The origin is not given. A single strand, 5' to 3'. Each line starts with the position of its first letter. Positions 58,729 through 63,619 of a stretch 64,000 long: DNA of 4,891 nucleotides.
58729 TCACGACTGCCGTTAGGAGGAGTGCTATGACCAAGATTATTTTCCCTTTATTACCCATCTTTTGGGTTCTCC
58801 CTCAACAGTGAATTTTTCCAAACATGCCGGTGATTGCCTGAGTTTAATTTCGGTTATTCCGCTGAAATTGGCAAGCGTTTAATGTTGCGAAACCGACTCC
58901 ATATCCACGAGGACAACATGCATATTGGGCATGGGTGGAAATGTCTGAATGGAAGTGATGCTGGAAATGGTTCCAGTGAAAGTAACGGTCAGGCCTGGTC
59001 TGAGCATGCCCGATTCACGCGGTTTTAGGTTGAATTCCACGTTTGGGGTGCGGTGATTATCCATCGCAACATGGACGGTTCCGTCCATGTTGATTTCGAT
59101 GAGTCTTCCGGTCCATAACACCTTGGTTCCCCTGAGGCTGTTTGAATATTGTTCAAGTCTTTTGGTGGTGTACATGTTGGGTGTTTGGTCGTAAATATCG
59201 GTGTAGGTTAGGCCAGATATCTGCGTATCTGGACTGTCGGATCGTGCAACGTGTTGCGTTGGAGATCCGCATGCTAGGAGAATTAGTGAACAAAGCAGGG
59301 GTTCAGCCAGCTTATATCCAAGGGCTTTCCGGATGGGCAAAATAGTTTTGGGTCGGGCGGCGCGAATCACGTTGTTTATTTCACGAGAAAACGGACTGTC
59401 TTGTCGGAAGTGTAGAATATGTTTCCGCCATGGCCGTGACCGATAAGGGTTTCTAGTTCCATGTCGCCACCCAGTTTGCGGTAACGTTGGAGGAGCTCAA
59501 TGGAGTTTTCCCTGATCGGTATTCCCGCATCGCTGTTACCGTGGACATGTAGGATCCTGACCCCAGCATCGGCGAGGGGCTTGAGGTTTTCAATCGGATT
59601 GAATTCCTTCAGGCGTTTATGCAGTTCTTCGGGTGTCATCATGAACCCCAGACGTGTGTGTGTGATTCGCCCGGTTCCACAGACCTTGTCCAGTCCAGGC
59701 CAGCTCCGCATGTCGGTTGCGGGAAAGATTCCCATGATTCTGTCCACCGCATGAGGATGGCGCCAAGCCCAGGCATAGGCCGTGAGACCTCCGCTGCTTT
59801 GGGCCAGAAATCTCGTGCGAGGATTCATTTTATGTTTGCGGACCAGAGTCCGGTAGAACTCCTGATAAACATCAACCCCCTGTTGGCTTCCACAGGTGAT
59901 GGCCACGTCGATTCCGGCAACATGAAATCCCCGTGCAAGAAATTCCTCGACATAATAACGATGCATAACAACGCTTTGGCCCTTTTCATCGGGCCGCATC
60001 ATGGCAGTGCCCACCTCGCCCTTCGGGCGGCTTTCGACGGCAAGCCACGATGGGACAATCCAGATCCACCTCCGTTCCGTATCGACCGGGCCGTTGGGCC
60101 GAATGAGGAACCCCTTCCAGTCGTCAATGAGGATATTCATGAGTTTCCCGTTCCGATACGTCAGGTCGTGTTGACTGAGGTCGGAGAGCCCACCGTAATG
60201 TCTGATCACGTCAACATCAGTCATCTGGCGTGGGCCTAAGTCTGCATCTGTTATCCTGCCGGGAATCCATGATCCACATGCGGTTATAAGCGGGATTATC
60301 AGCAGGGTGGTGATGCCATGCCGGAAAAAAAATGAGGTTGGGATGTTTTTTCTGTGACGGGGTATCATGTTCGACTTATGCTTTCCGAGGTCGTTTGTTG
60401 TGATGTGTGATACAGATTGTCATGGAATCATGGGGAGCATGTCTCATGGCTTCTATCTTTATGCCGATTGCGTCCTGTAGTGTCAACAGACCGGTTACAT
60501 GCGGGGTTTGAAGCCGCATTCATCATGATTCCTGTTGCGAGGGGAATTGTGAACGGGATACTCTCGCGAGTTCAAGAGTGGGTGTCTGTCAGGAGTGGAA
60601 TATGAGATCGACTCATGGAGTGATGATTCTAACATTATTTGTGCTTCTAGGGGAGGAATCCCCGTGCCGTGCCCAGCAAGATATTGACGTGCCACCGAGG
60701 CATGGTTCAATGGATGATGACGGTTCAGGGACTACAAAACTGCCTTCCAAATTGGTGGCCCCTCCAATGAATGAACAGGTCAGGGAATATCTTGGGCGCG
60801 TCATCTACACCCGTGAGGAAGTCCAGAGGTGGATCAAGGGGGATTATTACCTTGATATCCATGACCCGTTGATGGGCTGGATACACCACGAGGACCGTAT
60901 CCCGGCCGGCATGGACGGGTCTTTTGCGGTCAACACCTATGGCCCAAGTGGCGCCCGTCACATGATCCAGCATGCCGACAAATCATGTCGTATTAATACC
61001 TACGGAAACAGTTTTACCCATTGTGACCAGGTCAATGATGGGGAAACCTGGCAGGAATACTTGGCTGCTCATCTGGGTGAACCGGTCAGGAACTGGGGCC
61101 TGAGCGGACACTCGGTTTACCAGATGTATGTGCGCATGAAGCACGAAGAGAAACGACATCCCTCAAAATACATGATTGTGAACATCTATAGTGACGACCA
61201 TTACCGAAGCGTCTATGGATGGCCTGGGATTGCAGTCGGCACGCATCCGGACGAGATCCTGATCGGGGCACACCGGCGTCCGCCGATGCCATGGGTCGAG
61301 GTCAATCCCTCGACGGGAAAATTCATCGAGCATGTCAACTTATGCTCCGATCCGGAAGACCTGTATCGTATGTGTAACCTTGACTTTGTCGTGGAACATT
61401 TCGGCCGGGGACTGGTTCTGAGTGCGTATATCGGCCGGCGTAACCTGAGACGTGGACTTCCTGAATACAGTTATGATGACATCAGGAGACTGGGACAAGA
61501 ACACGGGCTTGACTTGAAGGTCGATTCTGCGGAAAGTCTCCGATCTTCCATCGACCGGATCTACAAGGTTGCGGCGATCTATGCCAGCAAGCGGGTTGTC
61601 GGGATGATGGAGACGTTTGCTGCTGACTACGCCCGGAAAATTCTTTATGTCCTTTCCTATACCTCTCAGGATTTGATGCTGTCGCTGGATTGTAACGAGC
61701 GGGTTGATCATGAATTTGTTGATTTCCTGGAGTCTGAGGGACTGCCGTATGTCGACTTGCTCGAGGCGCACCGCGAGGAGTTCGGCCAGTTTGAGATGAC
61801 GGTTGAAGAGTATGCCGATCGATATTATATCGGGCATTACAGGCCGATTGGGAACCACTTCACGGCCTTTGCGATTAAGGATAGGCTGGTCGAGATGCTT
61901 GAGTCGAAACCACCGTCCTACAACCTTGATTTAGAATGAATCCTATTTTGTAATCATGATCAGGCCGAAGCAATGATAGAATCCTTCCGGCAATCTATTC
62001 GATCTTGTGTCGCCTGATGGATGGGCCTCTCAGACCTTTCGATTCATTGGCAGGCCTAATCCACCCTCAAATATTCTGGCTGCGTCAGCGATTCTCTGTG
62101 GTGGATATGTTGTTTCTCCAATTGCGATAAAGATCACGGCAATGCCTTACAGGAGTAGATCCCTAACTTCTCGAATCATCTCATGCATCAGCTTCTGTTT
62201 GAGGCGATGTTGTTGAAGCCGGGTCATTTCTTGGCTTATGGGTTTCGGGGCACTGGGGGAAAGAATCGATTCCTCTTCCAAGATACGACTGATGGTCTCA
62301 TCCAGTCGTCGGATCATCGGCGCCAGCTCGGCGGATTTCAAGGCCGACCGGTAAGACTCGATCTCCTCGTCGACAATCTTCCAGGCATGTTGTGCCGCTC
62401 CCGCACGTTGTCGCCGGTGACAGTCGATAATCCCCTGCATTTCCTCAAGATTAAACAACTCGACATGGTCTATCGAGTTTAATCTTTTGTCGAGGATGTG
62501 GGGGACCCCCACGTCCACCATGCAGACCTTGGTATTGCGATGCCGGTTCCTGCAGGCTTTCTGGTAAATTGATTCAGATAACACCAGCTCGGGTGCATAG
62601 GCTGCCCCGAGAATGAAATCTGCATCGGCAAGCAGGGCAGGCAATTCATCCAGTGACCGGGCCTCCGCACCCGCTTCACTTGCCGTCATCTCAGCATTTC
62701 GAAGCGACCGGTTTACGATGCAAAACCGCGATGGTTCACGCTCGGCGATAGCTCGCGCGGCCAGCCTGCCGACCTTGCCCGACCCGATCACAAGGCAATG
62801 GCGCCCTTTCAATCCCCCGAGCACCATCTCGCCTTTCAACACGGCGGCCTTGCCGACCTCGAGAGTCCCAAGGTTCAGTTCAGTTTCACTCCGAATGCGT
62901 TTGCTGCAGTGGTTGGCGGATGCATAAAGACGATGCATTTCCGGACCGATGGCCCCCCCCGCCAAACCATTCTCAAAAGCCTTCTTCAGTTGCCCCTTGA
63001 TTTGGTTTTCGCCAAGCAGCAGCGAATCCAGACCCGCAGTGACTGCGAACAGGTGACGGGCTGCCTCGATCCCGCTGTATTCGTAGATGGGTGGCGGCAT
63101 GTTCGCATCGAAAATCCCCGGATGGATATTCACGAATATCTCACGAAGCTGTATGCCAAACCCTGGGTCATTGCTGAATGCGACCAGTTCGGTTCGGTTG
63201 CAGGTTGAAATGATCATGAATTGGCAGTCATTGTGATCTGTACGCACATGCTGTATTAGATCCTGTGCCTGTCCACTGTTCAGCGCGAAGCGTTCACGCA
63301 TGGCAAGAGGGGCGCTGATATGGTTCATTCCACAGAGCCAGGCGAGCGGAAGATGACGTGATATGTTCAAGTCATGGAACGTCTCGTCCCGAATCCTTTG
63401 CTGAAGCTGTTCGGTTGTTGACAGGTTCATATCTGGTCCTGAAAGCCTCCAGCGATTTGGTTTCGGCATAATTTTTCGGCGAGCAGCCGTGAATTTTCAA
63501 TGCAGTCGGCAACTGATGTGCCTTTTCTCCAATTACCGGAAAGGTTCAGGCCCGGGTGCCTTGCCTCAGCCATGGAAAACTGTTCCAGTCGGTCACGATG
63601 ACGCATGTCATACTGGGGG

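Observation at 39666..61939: About 22 kb island of secreted enzymes of unusual composition: candidate undescribed glycan-utilisation system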

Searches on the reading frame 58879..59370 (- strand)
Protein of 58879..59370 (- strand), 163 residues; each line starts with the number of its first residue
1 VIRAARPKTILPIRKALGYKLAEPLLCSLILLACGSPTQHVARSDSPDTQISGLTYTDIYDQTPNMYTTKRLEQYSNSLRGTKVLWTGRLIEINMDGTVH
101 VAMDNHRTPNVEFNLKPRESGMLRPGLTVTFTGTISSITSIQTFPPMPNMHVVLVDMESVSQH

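Call 4: search_protein_families(library=pfam, proteins=[window:58879-59370:-], max_evalue=0.01)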
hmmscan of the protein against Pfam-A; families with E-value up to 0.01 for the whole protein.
window:58879-59370:- (163 aa): 0 families

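Call 8: search_protein_families(library=ncbifam, proteins=[window:58879-59370:-], max_evalue=0.1)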
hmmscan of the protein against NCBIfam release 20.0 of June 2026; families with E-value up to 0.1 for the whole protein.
window:58879-59370:- (163 aa): 0 families

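Call 63: search_protein_families(library=pfam, proteins=[window:58879-59370:-], max_evalue=10)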
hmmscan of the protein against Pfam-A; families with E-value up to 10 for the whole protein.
window:58879-59370:- (163 aa): 0 families
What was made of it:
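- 58879..59370 (-): Small lipobox protein, 163 aa. No family hit (calls 4, 8, 63).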

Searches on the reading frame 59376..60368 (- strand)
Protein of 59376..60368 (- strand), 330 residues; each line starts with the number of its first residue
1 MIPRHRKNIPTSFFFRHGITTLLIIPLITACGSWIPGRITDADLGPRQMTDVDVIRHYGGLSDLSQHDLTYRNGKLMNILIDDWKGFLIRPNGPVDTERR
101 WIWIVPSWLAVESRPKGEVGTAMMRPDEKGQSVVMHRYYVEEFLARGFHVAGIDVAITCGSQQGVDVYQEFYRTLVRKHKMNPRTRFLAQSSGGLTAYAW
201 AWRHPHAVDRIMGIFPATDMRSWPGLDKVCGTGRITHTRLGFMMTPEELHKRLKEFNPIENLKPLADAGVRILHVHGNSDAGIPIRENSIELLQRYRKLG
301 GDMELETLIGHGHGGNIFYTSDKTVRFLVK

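Call 4: search_protein_families(library=pfam, proteins=[window:59376-60368:-], max_evalue=0.01)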
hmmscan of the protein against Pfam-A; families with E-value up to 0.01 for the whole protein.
window:59376-60368:- (330 aa): 3 families
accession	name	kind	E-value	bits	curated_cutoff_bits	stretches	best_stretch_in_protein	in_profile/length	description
PF00326.27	Peptidase_S9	-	6.5e-06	26.2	22.6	1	190-316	71-190/213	Prolyl oligopeptidase family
PF00561.26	Abhydrolase_1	-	0.0022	18.1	25.8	1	142-216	21-102/245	alpha/beta hydrolase fold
PF12146.15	Hydrolase_4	-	0.003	17.3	27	1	168-221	62-114/239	Serine aminopeptidase, S33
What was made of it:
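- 59376..60368 (-): Lipobox alpha/beta hydrolase, 330 aa, S9-like. PF00326 E=6.5e-6 (call 4).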

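Call 8: search_protein_families(library=ncbifam, proteins=[window:59376-60368:-], max_evalue=0.1)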
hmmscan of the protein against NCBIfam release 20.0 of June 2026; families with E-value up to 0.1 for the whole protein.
window:59376-60368:- (330 aa): 3 families
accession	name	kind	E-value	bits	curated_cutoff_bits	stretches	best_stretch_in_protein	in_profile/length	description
NF005262.1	PRK06765.1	equivalog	0.01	14.9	450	1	187-223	147-183/366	E22 family MetX-like putative esterase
NF005071.0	PRK06489.1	equivalog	0.033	13.3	305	0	166-214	138-186/362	hypothetical protein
NF005757.0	PRK07581.1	subfamily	0.09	11.6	332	0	190-214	131-155/339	hypothetical protein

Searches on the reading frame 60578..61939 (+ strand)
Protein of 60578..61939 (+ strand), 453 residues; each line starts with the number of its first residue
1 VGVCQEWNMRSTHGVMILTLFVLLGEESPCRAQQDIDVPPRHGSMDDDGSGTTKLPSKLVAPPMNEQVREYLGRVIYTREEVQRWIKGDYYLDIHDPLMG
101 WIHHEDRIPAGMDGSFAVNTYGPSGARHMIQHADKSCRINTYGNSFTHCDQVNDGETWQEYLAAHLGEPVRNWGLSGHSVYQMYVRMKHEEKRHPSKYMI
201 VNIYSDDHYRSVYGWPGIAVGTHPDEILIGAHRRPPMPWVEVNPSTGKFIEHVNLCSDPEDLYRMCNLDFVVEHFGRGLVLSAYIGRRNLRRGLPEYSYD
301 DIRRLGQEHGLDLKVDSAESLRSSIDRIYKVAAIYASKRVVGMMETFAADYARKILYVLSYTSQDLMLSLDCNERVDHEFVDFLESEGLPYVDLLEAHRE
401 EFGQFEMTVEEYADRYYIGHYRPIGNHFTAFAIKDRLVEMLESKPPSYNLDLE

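Call 4: search_protein_families(library=pfam, proteins=[window:60578-61939:+], max_evalue=0.01)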
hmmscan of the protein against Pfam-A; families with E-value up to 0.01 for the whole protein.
window:60578-61939:+ (453 aa): 0 families

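Call 8: search_protein_families(library=ncbifam, proteins=[window:60578-61939:+], max_evalue=0.1)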
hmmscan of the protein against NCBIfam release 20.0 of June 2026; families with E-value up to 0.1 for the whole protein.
window:60578-61939:+ (453 aa): 0 families

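Call 52: search_solved_structures(query=window:60578-61939:+, max_evalue=1)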
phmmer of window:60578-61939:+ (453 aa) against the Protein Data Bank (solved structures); distinct sequences matched with E-value up to 1: 0.

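Call 63: search_protein_families(library=pfam, proteins=[window:60578-61939:+], max_evalue=10)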
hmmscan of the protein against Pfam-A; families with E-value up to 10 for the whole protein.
window:60578-61939:+ (453 aa): 0 families

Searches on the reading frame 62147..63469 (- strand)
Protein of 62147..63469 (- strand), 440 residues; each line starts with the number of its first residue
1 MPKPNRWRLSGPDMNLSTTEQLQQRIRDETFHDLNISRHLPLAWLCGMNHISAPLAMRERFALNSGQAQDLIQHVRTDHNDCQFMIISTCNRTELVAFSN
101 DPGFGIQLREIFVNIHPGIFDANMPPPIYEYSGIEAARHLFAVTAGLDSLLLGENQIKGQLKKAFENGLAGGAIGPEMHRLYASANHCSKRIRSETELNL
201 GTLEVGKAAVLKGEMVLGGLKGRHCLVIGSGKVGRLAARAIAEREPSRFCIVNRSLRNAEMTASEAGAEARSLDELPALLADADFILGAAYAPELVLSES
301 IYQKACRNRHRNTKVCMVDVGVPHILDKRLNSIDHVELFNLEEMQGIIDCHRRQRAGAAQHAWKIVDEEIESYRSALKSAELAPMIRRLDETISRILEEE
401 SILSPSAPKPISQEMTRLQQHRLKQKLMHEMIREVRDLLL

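Call 4: search_protein_families(library=pfam, proteins=[window:62147-63469:-], max_evalue=0.01)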
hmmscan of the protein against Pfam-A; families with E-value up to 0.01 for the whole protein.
window:62147-63469:- (440 aa): 6 families
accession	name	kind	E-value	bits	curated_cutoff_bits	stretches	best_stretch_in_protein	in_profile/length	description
PF05201.20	GlutR_N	-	4.2e-35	121.2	27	1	47-196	2-151/151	Glutamyl-tRNAGlu reductase, N-terminal domain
PF01488.26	Shikimate_DH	-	2.2e-23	83.3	24.3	1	215-347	5-138/138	Shikimate / quinate 5-dehydrogenase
PF00745.25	GlutR_dimer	-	8.7e-06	26.4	22.9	1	362-438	2-80/99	Glutamyl-tRNAGlu reductase, dimerisation domain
PF13241.12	NAD_binding_7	-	0.00013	22.9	22.1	1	220-319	5-93/104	Putative NAD(P)-binding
PF03435.24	Sacchrp_dh_NADP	-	0.0011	19.8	25.1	1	226-293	2-79/129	Saccharopine dehydrogenase NADP binding domain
PF02826.25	2-Hacid_dh_C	-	0.0033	17.3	25.1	1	215-287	29-96/178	D-isomer specific 2-hydroxyacid dehydrogenase, NAD binding domain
